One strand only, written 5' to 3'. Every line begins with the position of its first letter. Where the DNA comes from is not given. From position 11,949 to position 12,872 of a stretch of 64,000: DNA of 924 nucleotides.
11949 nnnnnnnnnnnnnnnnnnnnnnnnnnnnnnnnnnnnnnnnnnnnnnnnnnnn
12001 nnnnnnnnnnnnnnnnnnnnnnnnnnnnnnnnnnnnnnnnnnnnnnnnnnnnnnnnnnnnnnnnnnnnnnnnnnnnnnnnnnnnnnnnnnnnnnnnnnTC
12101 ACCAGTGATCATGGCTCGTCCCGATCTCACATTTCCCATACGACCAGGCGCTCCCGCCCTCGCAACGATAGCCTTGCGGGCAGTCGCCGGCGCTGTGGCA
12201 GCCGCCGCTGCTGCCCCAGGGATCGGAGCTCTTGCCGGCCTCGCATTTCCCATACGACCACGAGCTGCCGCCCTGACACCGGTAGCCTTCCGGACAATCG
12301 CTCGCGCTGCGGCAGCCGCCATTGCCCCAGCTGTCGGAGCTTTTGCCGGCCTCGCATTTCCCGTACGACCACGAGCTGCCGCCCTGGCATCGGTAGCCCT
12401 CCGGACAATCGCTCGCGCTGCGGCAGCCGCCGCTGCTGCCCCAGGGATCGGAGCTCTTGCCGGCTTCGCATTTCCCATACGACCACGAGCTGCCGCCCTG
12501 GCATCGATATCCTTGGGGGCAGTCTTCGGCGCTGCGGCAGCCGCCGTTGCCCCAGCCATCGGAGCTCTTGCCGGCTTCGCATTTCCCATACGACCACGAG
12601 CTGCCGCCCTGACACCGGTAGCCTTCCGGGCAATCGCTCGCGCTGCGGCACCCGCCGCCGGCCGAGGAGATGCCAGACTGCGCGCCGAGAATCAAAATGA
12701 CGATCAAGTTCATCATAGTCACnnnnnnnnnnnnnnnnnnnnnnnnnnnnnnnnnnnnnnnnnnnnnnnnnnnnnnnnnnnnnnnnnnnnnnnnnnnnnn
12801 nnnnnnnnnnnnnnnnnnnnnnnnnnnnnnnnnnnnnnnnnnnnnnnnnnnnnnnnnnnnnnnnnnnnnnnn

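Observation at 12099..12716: Secreted protein made of five near-identical four-cysteine modules (C-x5-C-x5-C-x10-C)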

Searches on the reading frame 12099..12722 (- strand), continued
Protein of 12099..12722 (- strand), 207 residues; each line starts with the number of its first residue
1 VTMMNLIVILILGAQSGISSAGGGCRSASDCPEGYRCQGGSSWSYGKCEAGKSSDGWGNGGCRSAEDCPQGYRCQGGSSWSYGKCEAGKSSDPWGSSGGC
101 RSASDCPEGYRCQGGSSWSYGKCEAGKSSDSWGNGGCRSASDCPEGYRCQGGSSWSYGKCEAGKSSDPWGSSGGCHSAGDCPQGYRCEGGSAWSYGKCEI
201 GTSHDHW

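Call 74: list_cluster_members(proteins=[P0006, P0007, P0008, P0011, P0017, P0001, P0010, P0012, P0013, P0003])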
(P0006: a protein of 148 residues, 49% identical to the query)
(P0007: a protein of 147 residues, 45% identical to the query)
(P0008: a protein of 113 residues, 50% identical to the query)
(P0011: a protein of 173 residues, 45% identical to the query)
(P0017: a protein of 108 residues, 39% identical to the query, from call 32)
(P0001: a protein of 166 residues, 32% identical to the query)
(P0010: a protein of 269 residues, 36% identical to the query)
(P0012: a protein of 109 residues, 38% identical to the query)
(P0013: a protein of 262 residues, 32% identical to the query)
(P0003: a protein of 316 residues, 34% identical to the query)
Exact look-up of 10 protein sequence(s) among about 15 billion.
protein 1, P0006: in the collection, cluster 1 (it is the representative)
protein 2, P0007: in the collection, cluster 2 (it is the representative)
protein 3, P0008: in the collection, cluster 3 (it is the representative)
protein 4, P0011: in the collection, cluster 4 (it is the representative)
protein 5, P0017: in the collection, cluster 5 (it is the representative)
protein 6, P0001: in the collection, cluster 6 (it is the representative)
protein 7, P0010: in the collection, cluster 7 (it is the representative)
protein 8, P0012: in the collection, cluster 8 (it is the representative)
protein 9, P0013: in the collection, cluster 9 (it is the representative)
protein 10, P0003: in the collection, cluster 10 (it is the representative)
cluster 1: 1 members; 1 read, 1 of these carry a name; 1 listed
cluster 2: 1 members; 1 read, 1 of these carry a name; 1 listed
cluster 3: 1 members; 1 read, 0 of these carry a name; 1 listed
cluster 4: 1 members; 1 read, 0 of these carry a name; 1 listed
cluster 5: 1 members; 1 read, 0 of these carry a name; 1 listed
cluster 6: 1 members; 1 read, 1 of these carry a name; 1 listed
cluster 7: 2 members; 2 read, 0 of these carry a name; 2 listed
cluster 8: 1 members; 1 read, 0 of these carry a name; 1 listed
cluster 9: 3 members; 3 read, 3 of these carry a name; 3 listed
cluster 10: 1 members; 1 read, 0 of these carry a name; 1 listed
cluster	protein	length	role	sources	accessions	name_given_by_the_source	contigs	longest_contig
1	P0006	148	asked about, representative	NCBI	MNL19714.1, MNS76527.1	EB module [compost metagenome]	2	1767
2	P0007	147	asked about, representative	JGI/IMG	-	hypothetical protein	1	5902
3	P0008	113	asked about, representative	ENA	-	-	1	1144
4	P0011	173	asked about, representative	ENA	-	-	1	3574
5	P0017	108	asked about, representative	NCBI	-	-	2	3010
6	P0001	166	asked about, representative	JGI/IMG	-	hypothetical protein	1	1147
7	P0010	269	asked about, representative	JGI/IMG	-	-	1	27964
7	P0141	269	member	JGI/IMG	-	-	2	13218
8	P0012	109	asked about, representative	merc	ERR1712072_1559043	-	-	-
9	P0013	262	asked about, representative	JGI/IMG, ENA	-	hypothetical protein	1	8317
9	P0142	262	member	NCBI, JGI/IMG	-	hypothetical protein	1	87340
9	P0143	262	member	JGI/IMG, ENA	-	ribosomal protein S16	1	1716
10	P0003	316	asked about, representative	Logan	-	-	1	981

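Call 78: find_encoding_contigs(protein=P0007, flank=6000)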
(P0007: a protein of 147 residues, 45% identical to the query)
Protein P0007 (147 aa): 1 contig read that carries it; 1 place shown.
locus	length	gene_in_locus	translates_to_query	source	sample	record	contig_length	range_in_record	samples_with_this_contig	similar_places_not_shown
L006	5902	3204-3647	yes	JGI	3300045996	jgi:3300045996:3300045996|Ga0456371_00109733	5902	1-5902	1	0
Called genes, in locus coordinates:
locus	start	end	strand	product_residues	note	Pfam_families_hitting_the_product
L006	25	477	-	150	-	-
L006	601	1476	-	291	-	PF12146:Hydrolase_4, PF00561:Abhydrolase_1, PF12697:Abhydrolase_6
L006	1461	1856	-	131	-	-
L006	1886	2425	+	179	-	-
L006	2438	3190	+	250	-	-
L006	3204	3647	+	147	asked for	PF01683:EB (faint), PF04706:Dickkopf_N (weak)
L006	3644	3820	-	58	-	-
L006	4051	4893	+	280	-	PF08448:PAS_4 (faint), PF00989:PAS, PF13426:PAS_9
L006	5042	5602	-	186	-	-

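Call 79: find_encoding_contigs(protein=P0010, flank=8000)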
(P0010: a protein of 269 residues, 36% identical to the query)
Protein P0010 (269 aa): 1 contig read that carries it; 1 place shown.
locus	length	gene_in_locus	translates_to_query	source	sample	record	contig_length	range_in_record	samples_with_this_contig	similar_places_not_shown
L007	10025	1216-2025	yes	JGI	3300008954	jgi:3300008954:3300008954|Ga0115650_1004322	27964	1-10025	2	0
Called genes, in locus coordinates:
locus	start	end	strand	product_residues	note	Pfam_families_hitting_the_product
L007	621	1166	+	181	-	-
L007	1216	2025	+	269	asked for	PF07740:Toxin_12 (faint)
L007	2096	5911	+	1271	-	PF24606:CEMIP_beta-hel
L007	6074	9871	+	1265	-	PF16898:TOPRIM_C (weak), PF00521:DNA_topoisoIV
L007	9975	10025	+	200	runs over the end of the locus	-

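Call 89: find_related_loci(query=window:12099-12716:-, collection=viral_contigs, flank=5000)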
Query window:12099-12716:- (205 aa) in viral_contigs; peptide patterns used: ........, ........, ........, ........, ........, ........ (x = any residue, [..] = any of these).
13 stretches matched a pattern, but none encodes a relative of the query by tblastn (E <= 1e-3).

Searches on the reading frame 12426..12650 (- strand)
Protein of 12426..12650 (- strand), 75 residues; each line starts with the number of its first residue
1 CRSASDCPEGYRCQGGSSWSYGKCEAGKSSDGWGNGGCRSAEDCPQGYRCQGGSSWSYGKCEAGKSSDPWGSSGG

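Call 32: find_homologous_proteins(query=A3, max_evalue=0.001)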
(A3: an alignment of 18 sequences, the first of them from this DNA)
Query A3 (18 sequences) (75 aa, profile of the alignment): 5 proteins with E <= 0.001 among 161 candidates.
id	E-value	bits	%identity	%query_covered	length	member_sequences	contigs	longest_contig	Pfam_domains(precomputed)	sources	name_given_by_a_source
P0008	7.5e-32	127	39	89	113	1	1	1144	PF07127.17,PF23416.2,PF14625.12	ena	-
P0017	5.7e-29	118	39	72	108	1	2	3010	PF04706.19,PF23416.2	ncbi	-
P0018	1.7e-24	104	37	72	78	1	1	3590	-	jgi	jgi:hypothetical protein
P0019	2.9e-21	93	34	87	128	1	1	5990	PF04706.19,PF23416.2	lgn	-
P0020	1.7e-12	65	36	67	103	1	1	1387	-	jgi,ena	-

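Call 34: find_encoding_contigs(protein=P0019, flank=6000)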
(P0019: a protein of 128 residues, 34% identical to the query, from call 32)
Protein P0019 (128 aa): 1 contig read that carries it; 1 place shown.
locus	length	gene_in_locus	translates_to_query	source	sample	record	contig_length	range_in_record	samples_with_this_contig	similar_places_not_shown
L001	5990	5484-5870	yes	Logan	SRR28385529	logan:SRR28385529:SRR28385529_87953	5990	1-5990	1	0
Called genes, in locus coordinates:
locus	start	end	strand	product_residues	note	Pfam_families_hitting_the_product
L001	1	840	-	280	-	?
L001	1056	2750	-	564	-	PF00128:Alpha-amylase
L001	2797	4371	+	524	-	PF00474:SSF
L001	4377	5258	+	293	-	PF00485:PRK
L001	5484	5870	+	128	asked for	PF23416:DUF7107 (faint), PF04706:Dickkopf_N (weak)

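Call 35: find_encoding_contigs(protein=P0017, flank=6000)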
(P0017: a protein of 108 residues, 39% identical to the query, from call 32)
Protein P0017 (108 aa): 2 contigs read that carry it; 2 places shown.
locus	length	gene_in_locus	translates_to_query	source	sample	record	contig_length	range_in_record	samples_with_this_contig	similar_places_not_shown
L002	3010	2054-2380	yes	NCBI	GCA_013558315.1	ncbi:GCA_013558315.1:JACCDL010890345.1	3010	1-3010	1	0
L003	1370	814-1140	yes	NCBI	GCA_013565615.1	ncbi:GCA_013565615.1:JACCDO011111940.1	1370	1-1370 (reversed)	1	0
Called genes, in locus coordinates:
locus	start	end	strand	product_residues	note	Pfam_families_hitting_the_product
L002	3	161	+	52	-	?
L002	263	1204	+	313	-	PF05141:DIT1_PvcA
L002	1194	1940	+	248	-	PF02668:TauD, PF08943:CsiD (faint)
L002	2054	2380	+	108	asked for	PF04706:Dickkopf_N (faint), PF23416:DUF7107 (faint)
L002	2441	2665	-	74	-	PF01165:Ribosomal_S21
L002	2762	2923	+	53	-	-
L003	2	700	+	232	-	?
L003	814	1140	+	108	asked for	PF04706:Dickkopf_N (faint), PF23416:DUF7107 (faint)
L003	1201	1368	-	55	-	?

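Call 36: find_encoding_contigs(protein=P0018, flank=6000)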
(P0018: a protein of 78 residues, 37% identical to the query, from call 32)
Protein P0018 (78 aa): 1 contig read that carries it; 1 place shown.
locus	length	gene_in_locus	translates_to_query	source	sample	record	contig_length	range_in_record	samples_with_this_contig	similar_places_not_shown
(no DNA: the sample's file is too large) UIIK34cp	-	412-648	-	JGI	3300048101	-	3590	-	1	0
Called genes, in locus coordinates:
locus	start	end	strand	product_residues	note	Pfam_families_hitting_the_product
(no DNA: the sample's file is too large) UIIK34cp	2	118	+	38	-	?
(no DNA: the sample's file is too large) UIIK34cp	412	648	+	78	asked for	-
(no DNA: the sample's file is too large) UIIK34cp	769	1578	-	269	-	PF14394:DUF4423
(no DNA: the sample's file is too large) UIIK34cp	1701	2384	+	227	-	-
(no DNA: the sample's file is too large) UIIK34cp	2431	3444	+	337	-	-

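Call 62: search_protein_families(library=ncbifam, proteins=[P0017, P0019, P0020], max_evalue=0.01)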
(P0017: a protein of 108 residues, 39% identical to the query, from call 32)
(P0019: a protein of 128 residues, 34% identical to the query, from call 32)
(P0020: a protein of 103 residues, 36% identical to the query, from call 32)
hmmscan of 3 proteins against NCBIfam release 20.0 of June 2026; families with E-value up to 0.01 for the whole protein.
P0017 (108 aa): 0 families

P0019 (128 aa): 1 family
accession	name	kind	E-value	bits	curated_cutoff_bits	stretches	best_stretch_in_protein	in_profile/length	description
TIGR04201.1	Myxo_Cys_RPT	repeat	0.0037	17.3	25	0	35-52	4-21/22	Cys-rich repeat-containing protein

P0020 (103 aa): 0 families

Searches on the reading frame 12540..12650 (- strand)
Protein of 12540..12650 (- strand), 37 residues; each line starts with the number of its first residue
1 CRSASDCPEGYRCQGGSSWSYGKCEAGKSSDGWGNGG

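Call 45: predict_structure(alignment_id=A2)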
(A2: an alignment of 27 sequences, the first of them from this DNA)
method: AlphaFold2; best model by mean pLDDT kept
length: 37 residues; sequences in the alignment: 27
mean_pLDDT: 71.0   pTM: 0.35
mean pLDDT of the five models: 71.0, 69.9, 69.2, 68.9, 67.9
residues with pLDDT >= 90: 0; 70-90: 25; 50-70: 9; < 50: 3
segments of 3 or more residues with pLDDT < 50: 35-37
pLDDT, mean of each block of 10 residues (from residue 1): 79 78 72 49
secondary structure, 60 per line:
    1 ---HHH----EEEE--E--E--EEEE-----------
elements in order: E11-14 E23-26

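Call 49: fold_search(model_id=the predicted structure, library=pdb)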
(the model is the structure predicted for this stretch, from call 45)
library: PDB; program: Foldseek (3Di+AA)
matches with E <= 10: 4; with E <= 0.001: 0
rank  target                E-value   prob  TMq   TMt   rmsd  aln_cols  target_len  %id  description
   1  2po8_MODEL_1_A        4.6e+00  0.18  0.50  0.53   1.5        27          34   41  The structure of a two-disulfide intermediate of MCoTI-II (released 2008-05-06)
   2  2pw8_I                7.2e+00  0.08  0.41  0.28   1.8        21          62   33  Crystal structure of sulfo-hirudin complexed to thrombin (released 2007-08-21)
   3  3s3x_D                7.7e+00  0.08  0.39  0.39   3.1        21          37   33  Structure of chicken acid-sensing ion channel 1 AT 3.0 A resolution in complex with psalmotoxin (released 2012-05-23)
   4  2joo_MODEL_1_A        9.6e+00  0.04  0.36  0.28   2.8        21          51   33  The NMR Solution Structure of Recombinant RGD-hirudin (released 2008-03-18)

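Call 67: search_solved_structures(query=A2, max_evalue=10, show_alignments=4)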
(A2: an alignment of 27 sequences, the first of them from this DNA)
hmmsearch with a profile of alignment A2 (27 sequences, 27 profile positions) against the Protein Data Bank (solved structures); distinct sequences matched with E-value up to 10: 28.
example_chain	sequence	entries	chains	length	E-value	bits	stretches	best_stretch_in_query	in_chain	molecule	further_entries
8ua8_R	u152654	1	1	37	0.033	17.2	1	10-24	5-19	Very low-density lipoprotein receptor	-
2jye_A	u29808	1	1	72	0.036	17.1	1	7-21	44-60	Granulin A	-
8xi4_M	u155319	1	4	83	0.17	14.9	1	10-24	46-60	Very low-density lipoprotein receptor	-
2eti_A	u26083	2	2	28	0.18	14.9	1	1-18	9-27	TRYPSIN INHIBITOR II | Trypsin inhibitor 2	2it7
2let_A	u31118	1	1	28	0.18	14.9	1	1-18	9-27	TRYPSIN INHIBITOR II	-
1mcv_I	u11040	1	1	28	0.19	14.8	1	1-18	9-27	HEI-TOE I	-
9dqz_M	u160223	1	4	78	0.2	14.7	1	10-24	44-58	Very low-density lipoprotein receptor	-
8ufc_V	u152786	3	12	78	0.23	14.5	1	10-24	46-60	Very low-density lipoprotein receptor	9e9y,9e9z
9uio_R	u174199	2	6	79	0.23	14.5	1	10-24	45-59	Very low-density lipoprotein receptor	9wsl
8ys2_M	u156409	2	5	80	0.23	14.5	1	10-24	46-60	Very low-density lipoprotein receptor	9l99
6byv_A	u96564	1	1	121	0.34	14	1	10-24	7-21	Very low-density lipoprotein receptor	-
8dvn_B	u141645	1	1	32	0.34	14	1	1-13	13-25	E3.10 Disulfide constrained peptide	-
8yw2_A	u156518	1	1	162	0.46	13.5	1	10-24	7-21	Very low-density lipoprotein receptor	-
8dvm_B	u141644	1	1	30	0.47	13.5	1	1-18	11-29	E3.6 Disulfide constrained peptide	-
2kri_B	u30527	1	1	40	0.53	13.3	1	10-23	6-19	Low-density lipoprotein receptor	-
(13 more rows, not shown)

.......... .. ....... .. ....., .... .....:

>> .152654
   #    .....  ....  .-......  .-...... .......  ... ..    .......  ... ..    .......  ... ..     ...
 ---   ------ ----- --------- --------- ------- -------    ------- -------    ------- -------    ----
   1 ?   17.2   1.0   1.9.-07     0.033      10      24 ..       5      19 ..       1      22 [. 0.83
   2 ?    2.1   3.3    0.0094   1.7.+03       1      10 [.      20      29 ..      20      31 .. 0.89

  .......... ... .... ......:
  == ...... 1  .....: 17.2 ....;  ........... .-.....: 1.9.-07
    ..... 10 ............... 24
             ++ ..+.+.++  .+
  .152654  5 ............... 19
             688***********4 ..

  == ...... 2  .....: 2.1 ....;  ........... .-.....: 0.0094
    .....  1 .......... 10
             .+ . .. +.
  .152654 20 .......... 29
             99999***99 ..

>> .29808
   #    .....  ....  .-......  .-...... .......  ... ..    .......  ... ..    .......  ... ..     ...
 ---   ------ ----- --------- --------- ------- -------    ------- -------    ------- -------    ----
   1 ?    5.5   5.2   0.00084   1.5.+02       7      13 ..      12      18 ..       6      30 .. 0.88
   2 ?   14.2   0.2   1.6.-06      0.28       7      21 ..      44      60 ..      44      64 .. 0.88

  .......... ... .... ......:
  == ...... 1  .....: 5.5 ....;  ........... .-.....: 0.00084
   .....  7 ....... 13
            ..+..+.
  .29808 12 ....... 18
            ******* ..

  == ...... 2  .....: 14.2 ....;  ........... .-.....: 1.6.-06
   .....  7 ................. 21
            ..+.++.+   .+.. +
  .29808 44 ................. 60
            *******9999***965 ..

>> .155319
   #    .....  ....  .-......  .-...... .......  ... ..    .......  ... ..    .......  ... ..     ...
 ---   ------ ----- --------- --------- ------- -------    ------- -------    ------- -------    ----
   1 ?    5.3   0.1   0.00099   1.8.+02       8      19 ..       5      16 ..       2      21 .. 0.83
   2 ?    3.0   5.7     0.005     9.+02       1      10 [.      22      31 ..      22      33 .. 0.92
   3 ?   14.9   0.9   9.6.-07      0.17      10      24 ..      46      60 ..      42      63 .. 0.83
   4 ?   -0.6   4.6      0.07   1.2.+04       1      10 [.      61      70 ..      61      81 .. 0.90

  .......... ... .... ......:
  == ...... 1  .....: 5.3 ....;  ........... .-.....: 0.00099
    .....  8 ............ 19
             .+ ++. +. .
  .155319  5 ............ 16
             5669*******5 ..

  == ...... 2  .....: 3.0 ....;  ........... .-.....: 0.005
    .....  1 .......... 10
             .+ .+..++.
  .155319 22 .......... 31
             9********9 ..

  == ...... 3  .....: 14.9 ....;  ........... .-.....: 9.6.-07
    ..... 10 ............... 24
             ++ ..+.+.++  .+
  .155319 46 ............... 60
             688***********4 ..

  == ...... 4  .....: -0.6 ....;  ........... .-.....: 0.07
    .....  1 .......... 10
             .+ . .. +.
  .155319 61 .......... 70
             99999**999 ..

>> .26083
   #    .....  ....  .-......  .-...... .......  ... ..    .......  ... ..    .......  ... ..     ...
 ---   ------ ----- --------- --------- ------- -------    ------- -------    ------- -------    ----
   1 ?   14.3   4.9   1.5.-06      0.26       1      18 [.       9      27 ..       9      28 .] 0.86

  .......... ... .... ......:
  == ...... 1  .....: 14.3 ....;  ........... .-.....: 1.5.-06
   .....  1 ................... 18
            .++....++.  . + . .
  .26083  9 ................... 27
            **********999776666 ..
